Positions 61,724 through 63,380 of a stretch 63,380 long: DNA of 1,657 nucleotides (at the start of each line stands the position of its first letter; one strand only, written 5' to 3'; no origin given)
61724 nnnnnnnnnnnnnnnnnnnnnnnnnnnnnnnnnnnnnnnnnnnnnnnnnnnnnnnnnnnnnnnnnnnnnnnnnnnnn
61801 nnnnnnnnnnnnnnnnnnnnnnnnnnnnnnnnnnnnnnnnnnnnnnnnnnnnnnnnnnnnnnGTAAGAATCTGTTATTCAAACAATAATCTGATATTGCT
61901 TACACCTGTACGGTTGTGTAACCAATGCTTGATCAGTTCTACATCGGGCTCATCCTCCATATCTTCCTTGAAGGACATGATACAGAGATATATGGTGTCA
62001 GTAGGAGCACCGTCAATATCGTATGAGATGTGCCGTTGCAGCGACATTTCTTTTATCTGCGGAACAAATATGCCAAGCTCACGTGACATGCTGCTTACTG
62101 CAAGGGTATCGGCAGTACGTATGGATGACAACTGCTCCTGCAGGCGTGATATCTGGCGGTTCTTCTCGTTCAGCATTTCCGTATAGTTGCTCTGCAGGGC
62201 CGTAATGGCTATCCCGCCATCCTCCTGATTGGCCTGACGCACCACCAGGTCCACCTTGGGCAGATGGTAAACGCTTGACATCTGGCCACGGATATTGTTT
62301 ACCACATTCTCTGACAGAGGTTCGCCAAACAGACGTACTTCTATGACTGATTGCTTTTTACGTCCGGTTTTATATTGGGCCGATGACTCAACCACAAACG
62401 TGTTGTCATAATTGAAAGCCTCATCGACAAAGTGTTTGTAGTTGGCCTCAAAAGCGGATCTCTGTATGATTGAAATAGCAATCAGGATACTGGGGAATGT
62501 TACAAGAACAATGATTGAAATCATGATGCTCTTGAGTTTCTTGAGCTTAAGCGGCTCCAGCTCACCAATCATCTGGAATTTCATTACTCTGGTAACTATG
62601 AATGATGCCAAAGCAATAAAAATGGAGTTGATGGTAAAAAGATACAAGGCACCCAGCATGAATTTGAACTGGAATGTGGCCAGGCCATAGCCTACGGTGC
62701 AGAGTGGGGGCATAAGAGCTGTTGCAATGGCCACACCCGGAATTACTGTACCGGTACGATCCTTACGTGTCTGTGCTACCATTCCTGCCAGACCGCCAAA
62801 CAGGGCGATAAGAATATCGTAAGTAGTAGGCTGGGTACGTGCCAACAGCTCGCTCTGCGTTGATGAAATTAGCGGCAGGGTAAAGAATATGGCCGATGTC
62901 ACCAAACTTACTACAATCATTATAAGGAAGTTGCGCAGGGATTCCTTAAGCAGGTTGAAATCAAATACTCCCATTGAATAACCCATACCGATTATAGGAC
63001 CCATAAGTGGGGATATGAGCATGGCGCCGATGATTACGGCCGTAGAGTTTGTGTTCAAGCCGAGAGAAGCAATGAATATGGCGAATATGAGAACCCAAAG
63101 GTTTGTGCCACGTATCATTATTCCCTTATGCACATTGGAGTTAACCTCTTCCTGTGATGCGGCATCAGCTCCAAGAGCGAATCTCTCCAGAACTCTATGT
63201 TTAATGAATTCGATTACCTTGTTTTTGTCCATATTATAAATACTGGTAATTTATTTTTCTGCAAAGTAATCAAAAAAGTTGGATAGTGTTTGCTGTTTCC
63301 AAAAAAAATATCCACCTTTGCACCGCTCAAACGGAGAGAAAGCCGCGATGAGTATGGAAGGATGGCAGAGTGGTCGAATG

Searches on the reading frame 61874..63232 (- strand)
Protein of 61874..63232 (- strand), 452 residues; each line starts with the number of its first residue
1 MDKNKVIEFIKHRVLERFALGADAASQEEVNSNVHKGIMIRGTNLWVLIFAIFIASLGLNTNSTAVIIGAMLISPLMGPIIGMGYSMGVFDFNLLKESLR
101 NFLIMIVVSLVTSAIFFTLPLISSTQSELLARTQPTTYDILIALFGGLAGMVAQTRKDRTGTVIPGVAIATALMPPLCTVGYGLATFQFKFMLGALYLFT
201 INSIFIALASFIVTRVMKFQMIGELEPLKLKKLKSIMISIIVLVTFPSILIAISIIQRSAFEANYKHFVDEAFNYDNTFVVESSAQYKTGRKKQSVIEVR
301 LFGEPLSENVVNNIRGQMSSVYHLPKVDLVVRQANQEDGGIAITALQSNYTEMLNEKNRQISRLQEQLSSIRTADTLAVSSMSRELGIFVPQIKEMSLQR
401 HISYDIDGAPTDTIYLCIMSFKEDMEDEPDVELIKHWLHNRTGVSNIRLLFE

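Call 8: search_protein_families(library=pfam, proteins=[window:61874-63232:-], max_evalue=0.001)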
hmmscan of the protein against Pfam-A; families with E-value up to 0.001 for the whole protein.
window:61874-63232:- (452 aa): 1 family
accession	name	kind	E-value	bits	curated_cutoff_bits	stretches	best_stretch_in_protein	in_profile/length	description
PF04087.19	DUF389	-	8.1e-44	149.4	23.9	1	71-208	1-137/137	Domain of unknown function (DUF389)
